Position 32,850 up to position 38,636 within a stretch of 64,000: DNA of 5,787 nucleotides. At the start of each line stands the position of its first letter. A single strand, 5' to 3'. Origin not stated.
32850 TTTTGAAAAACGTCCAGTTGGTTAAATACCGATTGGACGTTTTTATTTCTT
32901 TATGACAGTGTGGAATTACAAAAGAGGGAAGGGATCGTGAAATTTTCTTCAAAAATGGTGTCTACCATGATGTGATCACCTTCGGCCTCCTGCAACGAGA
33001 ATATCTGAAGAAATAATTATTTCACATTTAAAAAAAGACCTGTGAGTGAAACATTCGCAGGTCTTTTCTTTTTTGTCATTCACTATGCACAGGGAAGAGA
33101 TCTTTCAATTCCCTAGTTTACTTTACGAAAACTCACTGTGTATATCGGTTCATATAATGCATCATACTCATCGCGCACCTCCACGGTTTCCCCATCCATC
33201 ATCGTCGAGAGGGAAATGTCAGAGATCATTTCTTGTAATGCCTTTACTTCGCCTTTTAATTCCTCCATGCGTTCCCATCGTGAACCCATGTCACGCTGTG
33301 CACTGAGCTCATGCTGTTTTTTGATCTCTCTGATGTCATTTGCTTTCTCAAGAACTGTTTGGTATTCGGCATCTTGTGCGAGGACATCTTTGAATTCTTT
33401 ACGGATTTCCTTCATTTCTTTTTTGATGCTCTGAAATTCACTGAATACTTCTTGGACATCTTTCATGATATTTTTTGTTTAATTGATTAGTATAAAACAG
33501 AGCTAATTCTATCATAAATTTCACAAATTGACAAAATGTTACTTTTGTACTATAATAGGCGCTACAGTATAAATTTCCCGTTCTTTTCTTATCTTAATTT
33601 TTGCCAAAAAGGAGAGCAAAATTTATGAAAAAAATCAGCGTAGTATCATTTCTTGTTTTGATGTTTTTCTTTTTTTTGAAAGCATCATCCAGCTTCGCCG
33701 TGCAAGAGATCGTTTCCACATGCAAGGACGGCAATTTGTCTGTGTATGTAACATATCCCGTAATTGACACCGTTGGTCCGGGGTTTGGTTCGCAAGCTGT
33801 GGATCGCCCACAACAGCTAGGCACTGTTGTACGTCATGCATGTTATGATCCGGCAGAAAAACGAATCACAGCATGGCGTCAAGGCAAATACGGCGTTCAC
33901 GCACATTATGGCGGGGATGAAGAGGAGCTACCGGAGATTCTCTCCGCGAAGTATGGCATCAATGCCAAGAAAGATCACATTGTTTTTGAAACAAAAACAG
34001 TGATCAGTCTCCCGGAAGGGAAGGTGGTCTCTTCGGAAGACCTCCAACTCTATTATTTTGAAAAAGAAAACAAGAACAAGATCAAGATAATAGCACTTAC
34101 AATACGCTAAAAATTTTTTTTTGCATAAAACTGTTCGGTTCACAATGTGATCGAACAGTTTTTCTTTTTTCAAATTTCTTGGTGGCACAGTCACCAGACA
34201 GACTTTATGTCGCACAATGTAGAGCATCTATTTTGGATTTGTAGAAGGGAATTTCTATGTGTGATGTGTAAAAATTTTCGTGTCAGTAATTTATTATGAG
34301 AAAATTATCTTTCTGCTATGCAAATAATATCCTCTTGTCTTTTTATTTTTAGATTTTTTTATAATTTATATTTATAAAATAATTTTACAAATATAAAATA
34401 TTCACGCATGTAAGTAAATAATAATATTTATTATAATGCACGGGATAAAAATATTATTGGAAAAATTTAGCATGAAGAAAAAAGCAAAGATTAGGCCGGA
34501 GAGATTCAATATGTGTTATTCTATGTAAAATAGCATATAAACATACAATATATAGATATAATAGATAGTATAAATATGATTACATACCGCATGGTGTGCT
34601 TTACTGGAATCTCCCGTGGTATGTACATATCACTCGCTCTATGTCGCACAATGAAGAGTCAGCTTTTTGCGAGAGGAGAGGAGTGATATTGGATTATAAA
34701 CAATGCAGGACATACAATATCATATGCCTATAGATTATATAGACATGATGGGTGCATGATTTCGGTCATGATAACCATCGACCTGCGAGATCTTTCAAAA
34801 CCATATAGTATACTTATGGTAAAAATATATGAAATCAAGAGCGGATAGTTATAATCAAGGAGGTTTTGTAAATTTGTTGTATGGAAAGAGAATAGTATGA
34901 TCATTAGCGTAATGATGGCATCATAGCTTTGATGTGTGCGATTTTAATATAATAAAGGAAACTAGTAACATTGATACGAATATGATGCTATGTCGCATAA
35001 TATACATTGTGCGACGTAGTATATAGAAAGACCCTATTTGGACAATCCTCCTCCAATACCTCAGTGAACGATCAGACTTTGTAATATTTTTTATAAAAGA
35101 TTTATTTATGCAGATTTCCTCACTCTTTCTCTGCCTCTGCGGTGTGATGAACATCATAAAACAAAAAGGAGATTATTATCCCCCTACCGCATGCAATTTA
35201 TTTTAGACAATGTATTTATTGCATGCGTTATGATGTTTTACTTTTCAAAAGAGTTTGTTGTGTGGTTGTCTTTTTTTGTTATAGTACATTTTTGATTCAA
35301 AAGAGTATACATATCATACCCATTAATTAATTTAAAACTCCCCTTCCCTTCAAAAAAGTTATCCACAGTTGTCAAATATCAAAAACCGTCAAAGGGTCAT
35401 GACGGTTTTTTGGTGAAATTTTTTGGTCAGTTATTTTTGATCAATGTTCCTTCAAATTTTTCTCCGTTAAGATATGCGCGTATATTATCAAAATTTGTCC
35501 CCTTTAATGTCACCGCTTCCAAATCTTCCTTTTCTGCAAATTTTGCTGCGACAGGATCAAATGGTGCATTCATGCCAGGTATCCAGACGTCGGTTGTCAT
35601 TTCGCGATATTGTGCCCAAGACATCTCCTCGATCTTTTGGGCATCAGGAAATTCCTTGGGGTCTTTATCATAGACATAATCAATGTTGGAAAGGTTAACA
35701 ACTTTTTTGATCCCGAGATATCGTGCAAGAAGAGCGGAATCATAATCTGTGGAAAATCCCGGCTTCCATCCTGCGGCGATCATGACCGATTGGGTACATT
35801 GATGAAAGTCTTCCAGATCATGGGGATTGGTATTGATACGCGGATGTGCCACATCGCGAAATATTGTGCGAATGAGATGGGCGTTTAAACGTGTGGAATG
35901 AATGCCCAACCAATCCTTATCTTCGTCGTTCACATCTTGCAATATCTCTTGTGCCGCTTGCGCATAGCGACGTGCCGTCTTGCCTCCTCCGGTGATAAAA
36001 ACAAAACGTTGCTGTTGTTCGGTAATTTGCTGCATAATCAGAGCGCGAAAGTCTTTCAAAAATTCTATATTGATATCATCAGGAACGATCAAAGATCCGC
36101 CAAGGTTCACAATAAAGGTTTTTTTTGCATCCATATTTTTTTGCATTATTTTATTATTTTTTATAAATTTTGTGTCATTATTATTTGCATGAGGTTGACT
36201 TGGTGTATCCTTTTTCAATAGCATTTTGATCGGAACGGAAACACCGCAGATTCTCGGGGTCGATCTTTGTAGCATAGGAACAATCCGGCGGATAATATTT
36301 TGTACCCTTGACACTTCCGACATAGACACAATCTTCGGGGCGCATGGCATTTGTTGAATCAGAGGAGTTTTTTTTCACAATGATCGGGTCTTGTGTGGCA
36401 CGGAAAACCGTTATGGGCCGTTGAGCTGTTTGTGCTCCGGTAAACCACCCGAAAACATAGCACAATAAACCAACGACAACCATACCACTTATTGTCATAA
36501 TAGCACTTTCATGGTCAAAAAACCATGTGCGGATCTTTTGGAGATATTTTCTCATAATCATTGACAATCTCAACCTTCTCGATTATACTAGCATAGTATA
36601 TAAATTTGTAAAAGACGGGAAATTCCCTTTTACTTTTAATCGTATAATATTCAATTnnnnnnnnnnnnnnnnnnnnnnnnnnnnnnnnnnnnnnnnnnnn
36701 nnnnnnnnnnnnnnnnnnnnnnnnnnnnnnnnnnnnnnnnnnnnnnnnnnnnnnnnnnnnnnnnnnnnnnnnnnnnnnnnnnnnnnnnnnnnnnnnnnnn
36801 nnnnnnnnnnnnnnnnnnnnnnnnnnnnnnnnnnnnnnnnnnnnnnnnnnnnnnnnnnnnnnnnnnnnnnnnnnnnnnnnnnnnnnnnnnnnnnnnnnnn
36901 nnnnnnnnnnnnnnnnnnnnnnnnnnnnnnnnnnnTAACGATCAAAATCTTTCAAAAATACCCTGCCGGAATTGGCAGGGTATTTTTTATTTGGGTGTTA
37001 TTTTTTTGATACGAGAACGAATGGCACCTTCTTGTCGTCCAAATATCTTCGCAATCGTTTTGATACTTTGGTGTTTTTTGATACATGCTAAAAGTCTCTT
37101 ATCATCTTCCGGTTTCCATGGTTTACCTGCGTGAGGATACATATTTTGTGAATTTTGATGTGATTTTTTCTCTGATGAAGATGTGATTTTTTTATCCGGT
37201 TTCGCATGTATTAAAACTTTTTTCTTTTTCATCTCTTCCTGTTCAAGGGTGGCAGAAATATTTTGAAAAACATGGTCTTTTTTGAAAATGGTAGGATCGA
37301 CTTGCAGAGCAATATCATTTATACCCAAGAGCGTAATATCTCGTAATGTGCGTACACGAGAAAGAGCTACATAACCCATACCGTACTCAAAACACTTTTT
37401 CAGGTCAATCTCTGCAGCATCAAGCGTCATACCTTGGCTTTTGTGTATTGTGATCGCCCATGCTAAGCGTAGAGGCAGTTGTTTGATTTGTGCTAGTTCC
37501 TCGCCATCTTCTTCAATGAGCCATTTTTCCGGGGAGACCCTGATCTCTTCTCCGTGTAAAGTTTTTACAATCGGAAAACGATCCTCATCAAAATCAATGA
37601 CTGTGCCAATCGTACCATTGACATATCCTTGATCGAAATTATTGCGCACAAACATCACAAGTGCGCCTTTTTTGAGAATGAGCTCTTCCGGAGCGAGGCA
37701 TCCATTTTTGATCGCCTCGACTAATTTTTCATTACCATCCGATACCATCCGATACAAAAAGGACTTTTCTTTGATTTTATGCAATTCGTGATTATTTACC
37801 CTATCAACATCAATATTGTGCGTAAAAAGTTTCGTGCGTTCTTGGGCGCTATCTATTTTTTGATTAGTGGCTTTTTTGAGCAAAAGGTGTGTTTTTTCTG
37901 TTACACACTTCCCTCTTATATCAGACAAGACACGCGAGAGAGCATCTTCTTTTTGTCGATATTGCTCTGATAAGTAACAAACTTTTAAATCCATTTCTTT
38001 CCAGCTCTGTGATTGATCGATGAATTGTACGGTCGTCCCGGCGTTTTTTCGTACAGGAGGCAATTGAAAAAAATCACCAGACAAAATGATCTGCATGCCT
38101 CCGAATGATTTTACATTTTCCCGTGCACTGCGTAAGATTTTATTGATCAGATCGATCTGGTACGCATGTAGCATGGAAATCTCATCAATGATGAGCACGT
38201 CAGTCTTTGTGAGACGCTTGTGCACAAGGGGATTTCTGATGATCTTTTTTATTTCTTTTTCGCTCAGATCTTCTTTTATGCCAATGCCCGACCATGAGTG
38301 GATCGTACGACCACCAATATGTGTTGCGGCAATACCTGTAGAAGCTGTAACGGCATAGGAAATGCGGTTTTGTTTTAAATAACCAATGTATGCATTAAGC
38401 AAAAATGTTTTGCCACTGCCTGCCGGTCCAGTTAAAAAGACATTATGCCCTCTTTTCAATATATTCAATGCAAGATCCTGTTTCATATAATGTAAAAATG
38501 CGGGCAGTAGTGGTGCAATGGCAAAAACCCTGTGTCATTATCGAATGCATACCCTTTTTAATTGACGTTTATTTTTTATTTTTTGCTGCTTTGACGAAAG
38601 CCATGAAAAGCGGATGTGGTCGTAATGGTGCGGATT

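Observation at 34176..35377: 1.2-kb AT-rich non-coding island with four copies of a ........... core motif and a perfect DnaA box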

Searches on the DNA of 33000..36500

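Call 8: search_rna_families(source=window, start=33000, end=36500, threshold=evalue, max_evalue=1)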
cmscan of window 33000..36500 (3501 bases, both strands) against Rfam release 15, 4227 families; matches with E-value up to 1: 4.
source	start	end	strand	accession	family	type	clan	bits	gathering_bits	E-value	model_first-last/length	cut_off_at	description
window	33000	33073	+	RF02064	STnc370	Gene; sRNA;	-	27.7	54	0.91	1-71/71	no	Enterobacterial sRNA STnc370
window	33000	33067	+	RF04178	BTnc005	Gene; sRNA;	-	25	174.8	0.0081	137-205/205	5'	Bacteroides sRNA BTnc005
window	35335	35408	-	RF01166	sn3071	Gene; snRNA; snoRNA; CD-box;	-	22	40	0.28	1-77/77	no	Small nucleolar RNA sn3071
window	33033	33125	-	RF04178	BTnc005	Gene; sRNA;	-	20.8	174.8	0.11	1-205/205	no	Bacteroides sRNA BTnc005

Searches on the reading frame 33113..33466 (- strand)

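Call 79: search_protein_families(library=pfam, proteins=[window:33113-33466:-], max_evalue=0.0001)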
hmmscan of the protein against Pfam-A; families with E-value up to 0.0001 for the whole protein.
window:33113-33466:- (117 aa): 1 family
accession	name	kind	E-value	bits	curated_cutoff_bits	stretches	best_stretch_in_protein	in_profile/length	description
PF23067.1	MG280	-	9.8e-05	22.5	27.4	0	8-90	70-154/259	Uncharacterised protein MG280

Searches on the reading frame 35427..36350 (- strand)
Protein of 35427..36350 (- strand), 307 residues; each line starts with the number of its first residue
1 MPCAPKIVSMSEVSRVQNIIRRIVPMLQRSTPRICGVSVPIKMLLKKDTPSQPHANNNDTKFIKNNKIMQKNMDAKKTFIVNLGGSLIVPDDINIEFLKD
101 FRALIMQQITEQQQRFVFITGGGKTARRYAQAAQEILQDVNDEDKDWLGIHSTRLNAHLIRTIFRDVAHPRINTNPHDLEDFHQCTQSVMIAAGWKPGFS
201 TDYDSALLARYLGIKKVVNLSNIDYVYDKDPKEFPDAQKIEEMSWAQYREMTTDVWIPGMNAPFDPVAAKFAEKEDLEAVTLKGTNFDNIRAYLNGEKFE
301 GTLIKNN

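Call 10: search_protein_families(library=ncbifam, proteins=[window:35427-36350:-])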
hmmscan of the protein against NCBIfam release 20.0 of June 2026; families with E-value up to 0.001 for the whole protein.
window:35427-36350:- (307 aa): 5 families
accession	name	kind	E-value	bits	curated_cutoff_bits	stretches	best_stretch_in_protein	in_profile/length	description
TIGR02076.1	pyrH_arch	equivalog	2.2e-54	184.4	158.05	1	80-304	2-221/222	UMP kinase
NF040647.1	IPPK_Arch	equivalog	1.8e-11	43.8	120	1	206-304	159-259/259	isopentenyl phosphate kinase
TIGR02075.1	pyrH_bact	equivalog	7.6e-10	38.8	243.9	1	93-295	21-224/233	UMP kinase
TIGR01027.1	proB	equivalog_domain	4.1e-05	22.9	186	1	202-304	146-251/363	glutamate 5-kinase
NF006570.0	PRK09084.1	equivalog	0.00097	18.3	455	0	201-253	202-254/452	lysine-sensitive aspartokinase 3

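Call 12: find_encoding_contigs(protein=window:35427-36350:-, flank=10000, max_places=10)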
Protein window:35427-36350:- (307 aa): no gene with exactly this product is on record in the collection.

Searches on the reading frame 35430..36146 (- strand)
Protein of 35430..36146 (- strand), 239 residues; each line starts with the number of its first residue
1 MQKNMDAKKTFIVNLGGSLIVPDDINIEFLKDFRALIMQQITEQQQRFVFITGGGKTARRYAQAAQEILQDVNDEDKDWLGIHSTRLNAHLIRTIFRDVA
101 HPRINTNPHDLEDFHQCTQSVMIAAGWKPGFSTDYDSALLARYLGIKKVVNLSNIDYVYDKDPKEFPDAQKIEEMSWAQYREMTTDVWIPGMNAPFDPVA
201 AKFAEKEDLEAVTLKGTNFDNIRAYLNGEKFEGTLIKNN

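Call 17: find_related_loci(query=window:35430-36146:-, collection=genome_contigs, flank=10000)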
Query seq(239 aa) (239 aa) in genome_contigs; peptide patterns used: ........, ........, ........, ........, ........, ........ (x = any residue, [..] = any of these).
62 stretches matched a pattern; 27 encode a relative of the query (tblastn E <= 1e-3); 27 distinct loci.
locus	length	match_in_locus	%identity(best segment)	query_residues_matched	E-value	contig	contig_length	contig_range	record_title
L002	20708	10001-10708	93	4-239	2e-153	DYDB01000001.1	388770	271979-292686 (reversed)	MAG TPA_asm: Micavibrio sp. isolate IMS_BF-2 NODE_1_length_388850_cov_43.7852, whole genome shotgun sequence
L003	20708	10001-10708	82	5-239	2e-137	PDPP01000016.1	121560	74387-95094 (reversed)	MAG: Candidatus Moraniibacteriota bacterium isolate DOLZORAL124_35_17 DolZOral124_scaffold_83, whole genome shotgun sequ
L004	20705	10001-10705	80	5-239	1e-131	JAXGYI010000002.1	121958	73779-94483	MAG: Candidatus Moraniibacteriota bacterium isolate AnMBR.bin51 bin51_2, whole genome shotgun sequence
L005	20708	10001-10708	78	4-239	6e-131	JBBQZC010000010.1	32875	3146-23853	MAG: Candidatus Moraniibacteriota bacterium isolate Co_metawrap_2195 Cmw_2195_k141_24241553_length_32875_cov_17.9958, wh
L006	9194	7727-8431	76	5-239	6e-126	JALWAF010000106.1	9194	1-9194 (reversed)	MAG: Candidatus Moraniibacteriota bacterium isolate T10_metabat2_scaf2bin.006 T10_NODE_3540_length_9194_cov_3.830264, wh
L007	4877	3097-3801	75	5-239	4e-126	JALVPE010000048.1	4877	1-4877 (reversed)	MAG: Candidatus Moraniibacteriota bacterium isolate A3_metabat1_scaf2bin.079 A3_NODE_28427_length_4877_cov_2.166947, who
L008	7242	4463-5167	77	5-239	2e-123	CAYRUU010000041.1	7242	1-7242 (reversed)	MAG TPA_asm: uncultured Micavibrio sp. isolate SRP294416_co3_303 genome assembly, contig: NODE_23863_length_7242_cov_8.2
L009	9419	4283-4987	72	5-239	8e-122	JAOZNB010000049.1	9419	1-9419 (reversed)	MAG: Candidatus Moraniibacteriota bacterium isolate GMC4_bin_51 GMC4_11224_length_9419_cov_7.915741, whole genome shotgu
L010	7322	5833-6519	66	10-238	2e-110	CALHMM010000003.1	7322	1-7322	MAG: Candidatus Pacebacteria bacterium isolate R4_Bin_Bin_21_sub_1 genome assembly, contig: c_000003857309, whole genome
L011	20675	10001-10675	47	8-236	2e-71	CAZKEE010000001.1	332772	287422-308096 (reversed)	MAG TPA_asm: uncultured Gammaproteobacteria bacterium isolate binchicken_co185_197 genome assembly, contig: NODE_32_leng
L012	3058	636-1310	47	8-236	1e-71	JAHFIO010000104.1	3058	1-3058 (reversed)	MAG: Candidatus Uhrbacteria bacterium isolate nzgw364 NODE_56694_length_3059_cov_3.552076, whole genome shotgun sequence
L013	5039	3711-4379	47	8-236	2e-69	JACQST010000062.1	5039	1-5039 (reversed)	MAG: Candidatus Woesearchaeota archaeon isolate NC_groundwater_1392_Ag_S-0.2um_48_44 S_p2_S4_coassembly_k141_3268045, wh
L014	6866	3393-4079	41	6-236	4e-62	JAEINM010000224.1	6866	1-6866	MAG: Spirochaetaceae bacterium isolate MAG4 NODE_4067_length_6866_cov_2.986301, whole genome shotgun sequence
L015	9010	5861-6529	43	12-236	5e-62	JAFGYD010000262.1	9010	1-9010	MAG: Spirochaetales bacterium isolate ZodW_Metabat.93 k87_19140063, whole genome shotgun sequence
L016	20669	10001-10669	42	12-236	3e-61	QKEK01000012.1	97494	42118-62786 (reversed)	MAG: Clostridia bacterium isolate SZUA-474 scaffold_264, whole genome shotgun sequence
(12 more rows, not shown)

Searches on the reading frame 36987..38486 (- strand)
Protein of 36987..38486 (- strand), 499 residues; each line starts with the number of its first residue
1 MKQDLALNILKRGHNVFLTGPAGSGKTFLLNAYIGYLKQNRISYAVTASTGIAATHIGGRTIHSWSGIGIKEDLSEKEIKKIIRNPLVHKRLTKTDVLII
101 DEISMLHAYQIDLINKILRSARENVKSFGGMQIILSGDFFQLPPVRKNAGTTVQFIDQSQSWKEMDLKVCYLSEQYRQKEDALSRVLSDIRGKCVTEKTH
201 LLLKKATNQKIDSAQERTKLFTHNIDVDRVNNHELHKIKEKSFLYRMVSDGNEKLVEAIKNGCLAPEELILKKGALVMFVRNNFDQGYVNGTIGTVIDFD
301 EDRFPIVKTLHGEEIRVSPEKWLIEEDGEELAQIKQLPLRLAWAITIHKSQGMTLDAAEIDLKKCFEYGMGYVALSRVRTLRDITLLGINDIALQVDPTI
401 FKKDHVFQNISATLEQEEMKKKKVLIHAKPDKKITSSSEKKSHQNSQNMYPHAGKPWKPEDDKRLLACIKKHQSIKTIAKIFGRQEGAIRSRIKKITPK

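Call 10: search_protein_families(library=ncbifam, proteins=[window:36987-38486:-])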
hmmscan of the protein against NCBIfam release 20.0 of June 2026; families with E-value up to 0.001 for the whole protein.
window:36987-38486:- (499 aa): 6 families
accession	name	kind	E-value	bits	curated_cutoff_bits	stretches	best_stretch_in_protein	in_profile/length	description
TIGR01448.2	helicase_RecD2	equivalog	1.1e-23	83.3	500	1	6-353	324-651/713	SF1B family DNA helicase RecD2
TIGR01447.1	recD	equivalog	2.5e-16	59.4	310.15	1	5-354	155-538/597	exodeoxyribonuclease V subunit alpha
TIGR02768.1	TraA_Ti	equivalog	3.6e-15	55.3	590.45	1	16-381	378-710/751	Ti-type conjugative transfer relaxase TraA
NF010464.0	PRK13889.1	subfamily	1.2e-12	46.6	1015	1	3-383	351-698/992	conjugal transfer relaxase TraA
NF010402.0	PRK13826.1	subfamily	2e-06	26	1317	1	88-380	462-731/1102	Dtr system oriT relaxase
NF038214.1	IS21_help_AAA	equivalog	1e-05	25.4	200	0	8-33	85-110/232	IS21-like element helper ATPase IstB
